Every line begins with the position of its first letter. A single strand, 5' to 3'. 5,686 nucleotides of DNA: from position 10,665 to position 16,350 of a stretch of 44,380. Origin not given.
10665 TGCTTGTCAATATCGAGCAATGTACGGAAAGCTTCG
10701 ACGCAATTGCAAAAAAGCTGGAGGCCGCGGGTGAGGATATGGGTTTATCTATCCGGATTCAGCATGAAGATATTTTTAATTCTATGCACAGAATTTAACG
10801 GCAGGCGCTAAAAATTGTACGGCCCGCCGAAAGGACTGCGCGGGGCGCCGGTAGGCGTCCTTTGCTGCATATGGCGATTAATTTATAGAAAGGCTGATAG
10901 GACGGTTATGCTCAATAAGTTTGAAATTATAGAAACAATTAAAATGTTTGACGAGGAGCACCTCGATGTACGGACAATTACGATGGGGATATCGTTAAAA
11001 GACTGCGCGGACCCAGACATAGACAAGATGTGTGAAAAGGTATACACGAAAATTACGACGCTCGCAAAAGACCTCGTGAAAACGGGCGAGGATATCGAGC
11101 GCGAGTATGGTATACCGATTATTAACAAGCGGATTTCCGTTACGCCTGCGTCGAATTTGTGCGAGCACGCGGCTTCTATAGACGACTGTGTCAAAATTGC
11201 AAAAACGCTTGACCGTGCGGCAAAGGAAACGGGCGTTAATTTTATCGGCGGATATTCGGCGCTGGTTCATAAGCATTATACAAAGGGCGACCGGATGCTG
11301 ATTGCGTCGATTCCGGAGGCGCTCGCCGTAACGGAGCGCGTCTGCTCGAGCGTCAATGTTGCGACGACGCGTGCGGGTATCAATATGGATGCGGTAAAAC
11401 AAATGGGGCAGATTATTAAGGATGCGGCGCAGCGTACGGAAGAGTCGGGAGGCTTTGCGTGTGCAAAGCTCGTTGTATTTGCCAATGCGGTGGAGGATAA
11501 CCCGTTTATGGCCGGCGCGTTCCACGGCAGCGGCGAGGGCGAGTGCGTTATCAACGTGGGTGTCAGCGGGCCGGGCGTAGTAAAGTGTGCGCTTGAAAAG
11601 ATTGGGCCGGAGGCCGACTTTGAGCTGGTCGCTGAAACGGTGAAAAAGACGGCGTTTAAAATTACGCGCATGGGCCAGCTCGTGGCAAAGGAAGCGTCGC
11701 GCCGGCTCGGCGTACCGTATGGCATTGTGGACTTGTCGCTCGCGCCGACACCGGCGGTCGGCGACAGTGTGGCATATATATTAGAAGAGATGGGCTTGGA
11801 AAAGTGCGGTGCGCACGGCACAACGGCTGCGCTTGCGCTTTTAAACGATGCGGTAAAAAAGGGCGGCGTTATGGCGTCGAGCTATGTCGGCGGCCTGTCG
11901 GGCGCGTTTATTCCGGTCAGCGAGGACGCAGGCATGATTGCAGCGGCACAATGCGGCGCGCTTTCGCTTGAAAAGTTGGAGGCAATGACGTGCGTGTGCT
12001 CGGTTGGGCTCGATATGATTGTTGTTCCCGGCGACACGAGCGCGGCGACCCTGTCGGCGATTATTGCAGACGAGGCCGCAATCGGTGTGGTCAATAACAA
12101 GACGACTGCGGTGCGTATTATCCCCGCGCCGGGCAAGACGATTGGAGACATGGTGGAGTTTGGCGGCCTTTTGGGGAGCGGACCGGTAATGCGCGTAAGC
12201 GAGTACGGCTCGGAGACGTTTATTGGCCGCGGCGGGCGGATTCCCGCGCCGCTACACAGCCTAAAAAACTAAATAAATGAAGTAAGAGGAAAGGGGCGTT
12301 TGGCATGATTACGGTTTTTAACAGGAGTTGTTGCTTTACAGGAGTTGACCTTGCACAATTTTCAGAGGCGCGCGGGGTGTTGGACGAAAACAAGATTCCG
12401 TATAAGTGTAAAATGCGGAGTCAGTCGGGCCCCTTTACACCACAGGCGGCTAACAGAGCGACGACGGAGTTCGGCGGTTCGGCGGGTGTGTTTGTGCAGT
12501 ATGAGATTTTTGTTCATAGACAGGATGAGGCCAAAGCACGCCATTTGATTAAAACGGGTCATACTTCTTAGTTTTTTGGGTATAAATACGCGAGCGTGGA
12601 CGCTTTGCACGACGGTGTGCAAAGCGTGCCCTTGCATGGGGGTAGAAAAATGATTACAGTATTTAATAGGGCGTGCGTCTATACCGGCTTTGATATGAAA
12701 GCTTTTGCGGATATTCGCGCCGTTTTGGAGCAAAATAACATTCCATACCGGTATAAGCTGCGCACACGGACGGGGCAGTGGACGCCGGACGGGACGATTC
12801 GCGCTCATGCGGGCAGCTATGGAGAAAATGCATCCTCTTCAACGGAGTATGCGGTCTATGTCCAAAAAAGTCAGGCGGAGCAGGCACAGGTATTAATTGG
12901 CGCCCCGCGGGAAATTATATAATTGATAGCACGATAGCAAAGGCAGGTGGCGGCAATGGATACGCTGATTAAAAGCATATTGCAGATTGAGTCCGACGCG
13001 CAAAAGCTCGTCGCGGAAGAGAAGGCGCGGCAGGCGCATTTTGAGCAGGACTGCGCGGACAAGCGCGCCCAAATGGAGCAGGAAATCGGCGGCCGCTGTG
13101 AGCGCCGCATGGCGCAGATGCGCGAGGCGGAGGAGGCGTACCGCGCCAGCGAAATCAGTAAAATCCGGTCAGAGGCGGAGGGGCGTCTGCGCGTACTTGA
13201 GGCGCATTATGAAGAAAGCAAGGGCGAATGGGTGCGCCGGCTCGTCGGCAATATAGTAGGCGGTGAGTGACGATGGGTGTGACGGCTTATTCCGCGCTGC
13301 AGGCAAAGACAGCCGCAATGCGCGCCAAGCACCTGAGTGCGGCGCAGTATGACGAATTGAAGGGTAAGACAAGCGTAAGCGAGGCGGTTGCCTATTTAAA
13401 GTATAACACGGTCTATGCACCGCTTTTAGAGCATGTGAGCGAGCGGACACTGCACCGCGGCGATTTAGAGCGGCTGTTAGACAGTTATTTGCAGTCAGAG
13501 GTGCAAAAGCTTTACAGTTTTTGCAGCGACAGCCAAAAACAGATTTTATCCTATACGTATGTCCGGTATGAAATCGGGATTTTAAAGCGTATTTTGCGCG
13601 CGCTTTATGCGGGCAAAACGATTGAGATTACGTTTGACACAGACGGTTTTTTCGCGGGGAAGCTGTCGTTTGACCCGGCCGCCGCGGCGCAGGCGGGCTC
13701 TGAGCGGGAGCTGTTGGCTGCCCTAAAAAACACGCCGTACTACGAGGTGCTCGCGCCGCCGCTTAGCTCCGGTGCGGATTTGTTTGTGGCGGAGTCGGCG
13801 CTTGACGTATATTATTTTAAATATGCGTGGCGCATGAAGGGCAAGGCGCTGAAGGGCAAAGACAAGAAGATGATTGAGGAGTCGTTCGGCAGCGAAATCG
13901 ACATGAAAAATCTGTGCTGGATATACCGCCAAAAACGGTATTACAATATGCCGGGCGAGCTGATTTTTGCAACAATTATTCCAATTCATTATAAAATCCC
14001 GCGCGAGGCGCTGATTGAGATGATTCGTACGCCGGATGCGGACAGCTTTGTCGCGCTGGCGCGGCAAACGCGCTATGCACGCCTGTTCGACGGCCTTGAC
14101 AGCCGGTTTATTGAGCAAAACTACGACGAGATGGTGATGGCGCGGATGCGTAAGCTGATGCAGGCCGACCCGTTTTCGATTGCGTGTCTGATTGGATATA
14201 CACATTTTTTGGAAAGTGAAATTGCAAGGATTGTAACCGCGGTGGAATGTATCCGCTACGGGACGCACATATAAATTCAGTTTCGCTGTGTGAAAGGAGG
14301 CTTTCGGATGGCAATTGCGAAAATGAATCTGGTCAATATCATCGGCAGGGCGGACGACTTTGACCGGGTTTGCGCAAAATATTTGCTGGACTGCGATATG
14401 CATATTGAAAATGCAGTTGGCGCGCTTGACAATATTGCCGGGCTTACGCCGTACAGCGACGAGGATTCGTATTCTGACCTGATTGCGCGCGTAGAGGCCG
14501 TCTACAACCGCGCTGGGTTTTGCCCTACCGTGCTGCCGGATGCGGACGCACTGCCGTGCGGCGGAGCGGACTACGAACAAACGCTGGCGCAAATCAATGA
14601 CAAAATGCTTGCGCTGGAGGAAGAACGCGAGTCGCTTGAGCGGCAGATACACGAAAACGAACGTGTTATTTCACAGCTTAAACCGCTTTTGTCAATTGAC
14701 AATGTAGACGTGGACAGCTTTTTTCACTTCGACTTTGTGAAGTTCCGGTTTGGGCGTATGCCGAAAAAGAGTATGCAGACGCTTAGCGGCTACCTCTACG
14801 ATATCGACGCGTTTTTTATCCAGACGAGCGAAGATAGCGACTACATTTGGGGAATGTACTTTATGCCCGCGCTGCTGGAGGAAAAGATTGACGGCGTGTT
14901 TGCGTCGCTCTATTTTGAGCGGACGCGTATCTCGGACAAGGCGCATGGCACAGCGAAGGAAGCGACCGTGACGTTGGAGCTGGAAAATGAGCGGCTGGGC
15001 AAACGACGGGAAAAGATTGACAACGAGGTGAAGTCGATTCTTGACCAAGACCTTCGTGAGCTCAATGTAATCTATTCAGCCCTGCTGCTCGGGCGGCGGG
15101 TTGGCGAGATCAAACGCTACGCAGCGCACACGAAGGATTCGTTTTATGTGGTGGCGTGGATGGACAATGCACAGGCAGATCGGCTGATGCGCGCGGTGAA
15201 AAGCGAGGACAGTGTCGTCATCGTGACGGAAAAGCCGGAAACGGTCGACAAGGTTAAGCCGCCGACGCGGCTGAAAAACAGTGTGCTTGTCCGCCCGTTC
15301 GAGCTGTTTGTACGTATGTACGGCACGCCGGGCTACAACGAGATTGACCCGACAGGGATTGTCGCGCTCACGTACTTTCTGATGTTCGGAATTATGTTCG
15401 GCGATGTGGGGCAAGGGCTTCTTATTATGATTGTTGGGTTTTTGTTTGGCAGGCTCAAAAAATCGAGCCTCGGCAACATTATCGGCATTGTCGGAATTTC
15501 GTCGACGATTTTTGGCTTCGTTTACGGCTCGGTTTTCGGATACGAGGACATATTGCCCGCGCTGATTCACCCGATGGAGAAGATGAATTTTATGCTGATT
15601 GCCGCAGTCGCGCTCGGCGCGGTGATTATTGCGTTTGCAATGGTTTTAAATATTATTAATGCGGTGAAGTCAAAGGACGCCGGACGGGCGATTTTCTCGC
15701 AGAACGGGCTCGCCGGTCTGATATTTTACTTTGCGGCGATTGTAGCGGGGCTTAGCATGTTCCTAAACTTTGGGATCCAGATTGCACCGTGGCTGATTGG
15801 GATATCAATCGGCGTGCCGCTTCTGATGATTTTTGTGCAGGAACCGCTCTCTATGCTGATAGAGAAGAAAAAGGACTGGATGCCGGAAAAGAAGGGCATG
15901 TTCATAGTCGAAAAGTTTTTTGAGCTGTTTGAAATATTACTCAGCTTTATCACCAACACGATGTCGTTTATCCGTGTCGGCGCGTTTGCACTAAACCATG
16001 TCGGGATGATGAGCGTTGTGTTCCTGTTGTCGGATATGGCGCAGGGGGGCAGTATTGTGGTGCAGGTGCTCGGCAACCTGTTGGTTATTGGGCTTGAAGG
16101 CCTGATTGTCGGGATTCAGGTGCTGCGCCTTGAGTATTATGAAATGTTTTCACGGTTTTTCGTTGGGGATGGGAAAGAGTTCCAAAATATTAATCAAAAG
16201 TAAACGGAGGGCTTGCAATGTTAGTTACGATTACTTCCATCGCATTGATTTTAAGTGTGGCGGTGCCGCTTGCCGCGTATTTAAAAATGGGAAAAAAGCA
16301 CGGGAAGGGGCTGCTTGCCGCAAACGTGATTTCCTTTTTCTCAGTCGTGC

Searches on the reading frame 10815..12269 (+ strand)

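Call 72: search_protein_families(library=pfam, proteins=[window:10815-12269:+], max_evalue=0.00001)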
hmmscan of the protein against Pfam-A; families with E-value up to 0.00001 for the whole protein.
window:10815-12269:+ (485 aa): 1 family
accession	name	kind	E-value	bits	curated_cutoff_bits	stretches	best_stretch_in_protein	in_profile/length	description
PF05167.17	DUF711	-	5.1e-199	661.7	25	1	43-455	1-412/413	Uncharacterised ACR (DUF711)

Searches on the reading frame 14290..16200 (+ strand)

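Call 72: search_protein_families(library=pfam, proteins=[window:14290-16200:+], max_evalue=0.00001)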
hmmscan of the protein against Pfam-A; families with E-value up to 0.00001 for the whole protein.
window:14290-16200:+ (637 aa): 1 family
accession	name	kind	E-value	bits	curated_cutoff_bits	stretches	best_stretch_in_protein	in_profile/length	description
PF01496.24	V_ATPase_I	-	1.9e-20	72.9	30.7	1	279-387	303-414/815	V-type ATPase 116kDa subunit family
